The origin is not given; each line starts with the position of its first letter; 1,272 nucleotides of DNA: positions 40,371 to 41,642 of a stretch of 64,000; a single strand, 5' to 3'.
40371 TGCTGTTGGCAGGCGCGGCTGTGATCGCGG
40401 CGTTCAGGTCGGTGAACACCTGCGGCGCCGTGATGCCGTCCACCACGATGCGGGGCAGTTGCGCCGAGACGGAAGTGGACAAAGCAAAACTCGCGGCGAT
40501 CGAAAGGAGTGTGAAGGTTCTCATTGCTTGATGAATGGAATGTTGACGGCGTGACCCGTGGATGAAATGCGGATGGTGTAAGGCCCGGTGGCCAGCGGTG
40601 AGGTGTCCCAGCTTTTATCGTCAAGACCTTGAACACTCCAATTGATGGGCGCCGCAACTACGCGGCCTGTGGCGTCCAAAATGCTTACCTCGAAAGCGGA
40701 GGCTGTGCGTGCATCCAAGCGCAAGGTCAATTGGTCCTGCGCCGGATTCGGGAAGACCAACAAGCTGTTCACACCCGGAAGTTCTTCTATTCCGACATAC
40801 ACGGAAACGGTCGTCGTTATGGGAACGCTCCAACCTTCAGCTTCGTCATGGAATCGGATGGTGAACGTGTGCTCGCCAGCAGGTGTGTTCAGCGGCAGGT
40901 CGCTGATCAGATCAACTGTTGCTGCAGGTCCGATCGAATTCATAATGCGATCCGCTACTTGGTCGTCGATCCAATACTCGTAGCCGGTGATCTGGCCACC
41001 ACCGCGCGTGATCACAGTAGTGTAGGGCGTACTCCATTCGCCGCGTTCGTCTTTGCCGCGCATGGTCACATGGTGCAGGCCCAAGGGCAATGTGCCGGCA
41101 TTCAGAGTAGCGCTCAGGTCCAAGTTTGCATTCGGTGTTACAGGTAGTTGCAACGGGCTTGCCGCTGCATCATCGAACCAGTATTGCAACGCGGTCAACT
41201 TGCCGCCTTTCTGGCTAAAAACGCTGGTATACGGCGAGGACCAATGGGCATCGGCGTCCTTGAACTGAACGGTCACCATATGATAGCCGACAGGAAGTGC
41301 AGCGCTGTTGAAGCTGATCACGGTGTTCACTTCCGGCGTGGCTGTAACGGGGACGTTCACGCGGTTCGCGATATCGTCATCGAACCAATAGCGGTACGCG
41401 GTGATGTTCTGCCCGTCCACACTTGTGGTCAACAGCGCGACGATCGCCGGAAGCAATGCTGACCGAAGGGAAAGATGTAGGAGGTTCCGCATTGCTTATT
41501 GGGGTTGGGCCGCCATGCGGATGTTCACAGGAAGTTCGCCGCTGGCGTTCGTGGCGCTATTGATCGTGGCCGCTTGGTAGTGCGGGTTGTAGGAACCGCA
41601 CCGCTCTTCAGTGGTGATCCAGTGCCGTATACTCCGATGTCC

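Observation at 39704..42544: Paralogous two-gene cassettes (secreted beta-helix protein plus tandem-repeat T9SS protein) occur at two loci, each next to dedicated regulators: a candidate uncharacterised cell-surface system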

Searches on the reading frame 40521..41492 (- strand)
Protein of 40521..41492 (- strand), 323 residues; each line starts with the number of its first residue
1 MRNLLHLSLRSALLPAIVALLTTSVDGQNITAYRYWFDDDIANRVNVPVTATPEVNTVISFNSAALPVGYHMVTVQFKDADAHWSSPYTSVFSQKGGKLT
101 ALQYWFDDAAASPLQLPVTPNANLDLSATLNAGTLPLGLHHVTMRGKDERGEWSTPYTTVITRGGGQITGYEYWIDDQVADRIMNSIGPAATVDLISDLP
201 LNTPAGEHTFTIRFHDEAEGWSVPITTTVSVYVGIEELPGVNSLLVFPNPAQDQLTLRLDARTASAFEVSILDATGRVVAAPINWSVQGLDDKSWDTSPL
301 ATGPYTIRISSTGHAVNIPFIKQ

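Call 4: search_protein_families(library=pfam, max_evalue=0.1, proteins=[window:40521-41492:-])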
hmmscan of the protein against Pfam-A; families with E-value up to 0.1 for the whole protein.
window:40521-41492:- (323 aa): 5 families
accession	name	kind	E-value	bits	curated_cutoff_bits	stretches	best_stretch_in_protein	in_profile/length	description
PF18962.6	Por_Secre_tail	-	3.9e-10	40.3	27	1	246-314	1-67/75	Secretion system C-terminal sorting domain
PF21226.3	MalQ_N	-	8.5e-05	23.3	24.1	0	64-83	65-84/91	MalQ N-terminal beta sandwich domain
PF13860.13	FlgD_ig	-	0.0001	22.7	27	1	261-312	19-76/79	FlgD Ig-like domain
PF07495.19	Y_Y_Y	-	0.0031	17.8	26.6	0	202-233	34-64/65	Y_Y_Y domain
PF16640.11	Big_3_5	-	0.008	17.2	35.5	0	52-83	42-75/88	Bacterial Ig-like domain (group 3)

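Call 5: search_protein_families(library=ncbifam, max_evalue=0.1, proteins=[window:40521-41492:-])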
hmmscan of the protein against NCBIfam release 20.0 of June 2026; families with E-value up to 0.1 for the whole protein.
window:40521-41492:- (323 aa): 4 families
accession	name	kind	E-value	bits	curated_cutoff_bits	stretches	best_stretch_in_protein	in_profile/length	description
NF038113.1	T9SSA_dep_M36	equivalog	3.3e-08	32.2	885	1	213-315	763-861/869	T9SS-dependent M36 family metallopeptidase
TIGR04183.1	Por_Secre_tail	domain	1.3e-07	31.5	23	1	246-323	1-72/72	T9SS type A sorting domain-containing protein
NF052323.1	T9SSA_dep_M6i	equivalog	5.1e-06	24.7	600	1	247-311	961-1026/1043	T9SS-dependent M6-like inactivated metalloprotease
NF033707.1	T9SS_sortase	equivalog_domain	0.003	15.2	420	1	204-281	962-1039/1095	type IX secretion system sortase PorU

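Call 7: find_encoding_contigs(protein=window:40521-41492:-, flank=10000, max_places=6)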
Protein window:40521-41492:- (323 aa): no gene with exactly this product is on record in the collection.

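Call 14: find_homologous_proteins(query=window:40521-41492:-, max_evalue=0.001)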
Query window:40521-41492:- (323 aa): 112 proteins with E <= 0.001 among 3019 candidates.
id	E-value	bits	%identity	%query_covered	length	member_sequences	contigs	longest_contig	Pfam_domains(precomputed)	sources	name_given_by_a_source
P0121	8.8e-209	710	98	100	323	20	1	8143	PF21226.5,PF18962.8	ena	-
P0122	4.8e-170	583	83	96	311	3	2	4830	PF18962.8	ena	-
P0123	3.2e-168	577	80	100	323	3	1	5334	PF21226.5,PF18962.8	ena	-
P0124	7.0e-162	556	76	100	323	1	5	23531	PF18962.8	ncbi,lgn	-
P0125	1.5e-159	548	79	94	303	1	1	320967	PF18962.8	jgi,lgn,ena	-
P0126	9.2e-158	542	73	100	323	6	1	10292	PF07495.20,PF18962.8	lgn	-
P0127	1.6e-156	538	74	100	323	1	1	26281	PF18962.8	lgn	-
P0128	2.0e-150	518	75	93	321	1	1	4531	PF18962.8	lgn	-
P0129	2.2e-147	508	69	100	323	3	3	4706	PF18962.8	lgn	-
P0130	2.0e-143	495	72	93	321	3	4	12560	PF18962.8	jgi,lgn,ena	-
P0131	5.6e-143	494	67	100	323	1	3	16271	PF18962.8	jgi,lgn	jgi:hypothetical protein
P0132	1.0e-141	490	71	93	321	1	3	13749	PF21226.5,PF18962.8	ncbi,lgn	-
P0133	3.5e-141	488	66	100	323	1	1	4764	PF18962.8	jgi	jgi:hypothetical protein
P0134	4.3e-141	488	71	92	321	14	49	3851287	PF18962.8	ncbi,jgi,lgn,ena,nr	ncbi:MAG: T9SS type A sorting domain-containing protein [Flavobacteriales bacterium]|jgi:hypothetica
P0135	4.8e-141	487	69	93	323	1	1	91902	PF18962.8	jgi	jgi:hypothetical protein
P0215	2.7e-37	147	31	63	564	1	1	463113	PF27163.1,PF00801.27,PF18911.7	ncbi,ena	-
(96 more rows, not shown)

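Call 25: find_encoding_contigs(protein=P0215, flank=10000, max_places=2)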
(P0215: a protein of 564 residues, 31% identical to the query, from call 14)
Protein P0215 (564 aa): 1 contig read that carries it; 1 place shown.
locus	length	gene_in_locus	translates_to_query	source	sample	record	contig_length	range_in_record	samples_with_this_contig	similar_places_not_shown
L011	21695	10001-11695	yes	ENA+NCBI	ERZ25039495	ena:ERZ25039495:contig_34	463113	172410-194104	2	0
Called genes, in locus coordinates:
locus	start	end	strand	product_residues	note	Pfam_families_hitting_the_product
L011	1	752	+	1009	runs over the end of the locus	PF00932:LTD, PF13287:Fn3_assoc, PF13290:CHB_HEX_C_1, PF08757:CotH, PF00932:LTD, PF18962:Por_Secre_tail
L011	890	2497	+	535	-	PF01425:Amidase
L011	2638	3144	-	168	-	-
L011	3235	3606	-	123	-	PF13366:PDDEXK_3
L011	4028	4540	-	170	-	PF19458:DUF5995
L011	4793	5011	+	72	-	PF13166:AAA_13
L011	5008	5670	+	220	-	PF03544:TonB_C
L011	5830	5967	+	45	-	-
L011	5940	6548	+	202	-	PF01738:DLH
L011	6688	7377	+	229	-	PF00881:Nitroreductase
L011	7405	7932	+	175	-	PF00106:adh_short, PF08659:KR, PF13561:adh_short_C2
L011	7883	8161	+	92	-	-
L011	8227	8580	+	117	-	PF07366:SnoaL, PF12680:SnoaL_2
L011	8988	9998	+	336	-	-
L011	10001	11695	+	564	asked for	PF27163:YmtS_Ross (faint), PF18911:PKD_4, PF00801:PKD (weak)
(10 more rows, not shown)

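Call 32: find_related_loci(query=A1, collection=genome_contigs, flank=8000)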
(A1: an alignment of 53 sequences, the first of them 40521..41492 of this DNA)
Query A1 (323 aa) in genome_contigs; peptide patterns used: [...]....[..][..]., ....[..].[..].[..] (x = any residue, [..] = any of these).
184 stretches matched a pattern; 118 encode a relative of the query (tblastn E <= 1e-3); the best 80 are kept; 78 distinct loci.
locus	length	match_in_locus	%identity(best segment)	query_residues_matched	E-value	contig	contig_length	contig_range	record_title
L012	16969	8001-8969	76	1-323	1e-167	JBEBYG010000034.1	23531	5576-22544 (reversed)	MAG: Cryomorpha ignava isolate T2.bin.84 NODE_7096_length_23531_cov_24.751065, whole genome shotgun sequence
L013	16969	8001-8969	70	1-323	2e-154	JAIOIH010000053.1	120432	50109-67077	MAG: Flavobacteriales bacterium isolate MAG_25 contig_169220, whole genome shotgun sequence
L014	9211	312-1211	71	24-323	1e-143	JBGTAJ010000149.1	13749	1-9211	MAG: Flavobacteriales bacterium isolate JTS-AC70 k141_4142456, whole genome shotgun sequence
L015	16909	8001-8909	70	20-322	2e-143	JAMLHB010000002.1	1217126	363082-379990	MAG: Flavobacteriales bacterium isolate ACE_NR_BACT18 ACE_NR_BACT18_2, whole genome shotgun sequence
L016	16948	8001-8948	67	10-322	1e-142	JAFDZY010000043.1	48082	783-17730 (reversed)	MAG: Bacteroidetes bacterium isolate SZAS AMP-78 CK_MAG-79__43__length-48082, whole genome shotgun sequence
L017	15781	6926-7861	53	13-323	9e-106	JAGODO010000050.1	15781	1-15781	MAG: Flavobacteriales bacterium isolate Go_SlAct_bin_91 Go_SlAct_15292_length_15781_cov_7.114539, whole genome shotgun s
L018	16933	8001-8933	51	13-323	2e-103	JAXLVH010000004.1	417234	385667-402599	MAG: Flavobacteriales bacterium isolate STL-BAC51 C2.61.fa-4, whole genome shotgun sequence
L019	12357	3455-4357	52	23-323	4e-103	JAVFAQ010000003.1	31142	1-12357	MAG: Flavobacteriales bacterium isolate BF4_95 NODE_4207_length_31142_cov_3.423827_Biofilm4, whole genome shotgun sequen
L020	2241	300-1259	49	4-323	5e-106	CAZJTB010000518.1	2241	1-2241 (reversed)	MAG TPA_asm: uncultured Chryseobacterium sp. isolate binchicken_co209_19 genome assembly, contig: NODE_49538_length_2241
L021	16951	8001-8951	47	7-323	1e-100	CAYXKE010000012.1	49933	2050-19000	MAG TPA_asm: uncultured Chryseobacterium sp. isolate SRP268622_co1_586 genome assembly, contig: NODE_1245_length_49933_c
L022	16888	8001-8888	51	28-323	1e-100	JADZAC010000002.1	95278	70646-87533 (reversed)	MAG: Flavobacteriales bacterium isolate SJ6 c_000000005846, whole genome shotgun sequence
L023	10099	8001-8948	49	9-323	5e-100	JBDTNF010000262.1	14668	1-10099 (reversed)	MAG: Flavobacteriales bacterium isolate cluster3_bin.144 NODE_16263_length_14668_cov_6.786012, whole genome shotgun sequ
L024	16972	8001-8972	49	6-323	4e-99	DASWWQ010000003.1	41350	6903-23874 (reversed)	MAG TPA_asm: Flavobacteriales bacterium isolate SMAG_U3660 k141_723599, whole genome shotgun sequence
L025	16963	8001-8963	48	1-323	3e-96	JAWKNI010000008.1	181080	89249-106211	MAG: Flavobacteriales bacterium isolate AC3.41 AC3.41.fa-8, whole genome shotgun sequence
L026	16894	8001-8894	48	26-323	2e-95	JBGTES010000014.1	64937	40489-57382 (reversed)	MAG: Flavobacteriales bacterium isolate JTS-RE173 k141_4741328, whole genome shotgun sequence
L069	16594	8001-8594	39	30-227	1e-40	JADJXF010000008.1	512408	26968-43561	MAG: Flavobacteriales bacterium isolate Kalu_18-Q3-R12-55_MAXAC.064 tig00002274-10-5126620, whole genome shotgun sequenc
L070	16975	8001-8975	30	10-229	4e-34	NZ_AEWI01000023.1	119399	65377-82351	Anaerophaga thermohalophila DSM 12881 contig_23, whole genome shotgun sequence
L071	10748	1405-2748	34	1-227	2e-33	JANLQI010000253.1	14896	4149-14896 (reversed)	MAG: Saprospiraceae bacterium isolate OTE_38_metabat_221 OTE_38_k141_2563405, whole genome shotgun sequence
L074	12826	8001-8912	31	14-231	1e-30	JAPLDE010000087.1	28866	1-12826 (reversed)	MAG: Bacteroidetes bacterium isolate LacPavin_0419_WC90_MAG_44_8 LacPavin_0419_WC90_scaffold_270386, whole genome shotgu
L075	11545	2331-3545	29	7-313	3e-30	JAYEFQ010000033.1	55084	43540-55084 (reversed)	MAG: Bacteroidota bacterium isolate MAG268 MAG268_33, whole genome shotgun sequence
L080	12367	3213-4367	29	13-238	1e-27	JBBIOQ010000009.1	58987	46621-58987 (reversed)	MAG: Sphingobacteriales bacterium isolate BQF270218_bin_283 NODE_78_length_58987_cov_4.954524, whole genome shotgun sequ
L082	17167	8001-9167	32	3-231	2e-27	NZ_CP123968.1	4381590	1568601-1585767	Phnomibacter sp. MR chromosome, complete genome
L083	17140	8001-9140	30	27-243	4e-27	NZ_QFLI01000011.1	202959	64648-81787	Marinifilum breve strain JC075 scaffold_10, whole genome shotgun sequence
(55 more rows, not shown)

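Call 38: predict_structure(alignment_id=A1)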
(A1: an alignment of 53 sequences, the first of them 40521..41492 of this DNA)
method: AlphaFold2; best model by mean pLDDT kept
length: 323 residues; sequences in the alignment: 53
mean_pLDDT: 82.6   pTM: 0.42
mean pLDDT of the five models: 82.6, 81.1, 79.5, 77.2, 75.1
residues with pLDDT >= 90: 94; 70-90: 174; 50-70: 47; < 50: 8
segments of 3 or more residues with pLDDT < 50: 1-3, 23-25
pLDDT, mean of each block of 10 residues (from residue 1): 51 60 60 95 93 84 88 95 94 85 91 84 71 83 90 89 77 87 79 67 78 80 82 71 83 87 89 91 89 90 92 86 84
secondary structure, 60 per line:
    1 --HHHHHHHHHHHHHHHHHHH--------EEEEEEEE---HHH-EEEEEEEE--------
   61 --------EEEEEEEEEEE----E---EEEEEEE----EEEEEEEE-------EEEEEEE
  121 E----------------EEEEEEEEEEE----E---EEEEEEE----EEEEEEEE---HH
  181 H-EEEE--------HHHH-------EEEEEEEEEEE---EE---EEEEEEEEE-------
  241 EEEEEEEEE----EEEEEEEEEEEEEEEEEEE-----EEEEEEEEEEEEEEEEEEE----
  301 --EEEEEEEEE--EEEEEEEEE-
elements in order: H3-21 E30-37 E45-52 E69-79 E88-94 E99-106 E114-121 E138-148 E157-163 E168-175 E183-186 H195-198 E206-216 E225-233 E241-249 E254-272 E278-296 E303-311 E314-322

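Call 43: search_solved_structures(query=A1, max_evalue=1)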
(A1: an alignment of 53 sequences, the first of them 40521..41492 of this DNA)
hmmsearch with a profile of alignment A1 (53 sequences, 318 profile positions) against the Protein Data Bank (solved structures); distinct sequences matched with E-value up to 1: 16.
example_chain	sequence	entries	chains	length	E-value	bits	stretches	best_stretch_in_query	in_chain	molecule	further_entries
9whd_A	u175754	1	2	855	9.2e-06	27.7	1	239-317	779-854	GH167 glycoside hydrolase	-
5jvk_A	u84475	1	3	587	0.0001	24.3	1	227-318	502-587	Uncharacterized protein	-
8glk_D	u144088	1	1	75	0.00016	23.6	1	238-314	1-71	Endonuclease I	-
6za2_A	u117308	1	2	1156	0.00047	22.1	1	225-304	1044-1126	Por secretion system protein porU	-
8qb1_A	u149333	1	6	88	0.0035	19.2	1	238-318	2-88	Mirolase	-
5icu_A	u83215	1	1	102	0.0071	18.2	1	262-304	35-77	CopC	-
7pzj_A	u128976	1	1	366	0.015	17.2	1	223-308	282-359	Lipase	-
8glj_D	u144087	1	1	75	0.26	13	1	237-317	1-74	Por secretion system C-terminal sorting domain-containing protein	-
6wkl_B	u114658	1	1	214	0.31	12.8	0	14-52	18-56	BAP050 Fab Light Chain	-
6med_B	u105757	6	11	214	0.61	11.8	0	16-51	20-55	antibody HEPC3 Light Chain | HEPC3 Light Chain | HEPC3.1 Fab Light Chain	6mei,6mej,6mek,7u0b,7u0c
8qrg_L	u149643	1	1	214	0.65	11.7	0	16-53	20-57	XBB-2 light chain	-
8c4s_A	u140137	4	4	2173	0.68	11.7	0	191-247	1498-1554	RNA-directed RNA polymerase L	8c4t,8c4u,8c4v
8qe5_A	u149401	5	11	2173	0.68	11.7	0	191-247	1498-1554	RNA-directed RNA polymerase L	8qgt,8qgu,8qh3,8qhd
8p1j_A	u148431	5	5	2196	0.69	11.6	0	191-247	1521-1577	RNA-directed RNA polymerase L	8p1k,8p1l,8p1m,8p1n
8ath_F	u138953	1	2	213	0.75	11.5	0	16-51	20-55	Fab B Light Chain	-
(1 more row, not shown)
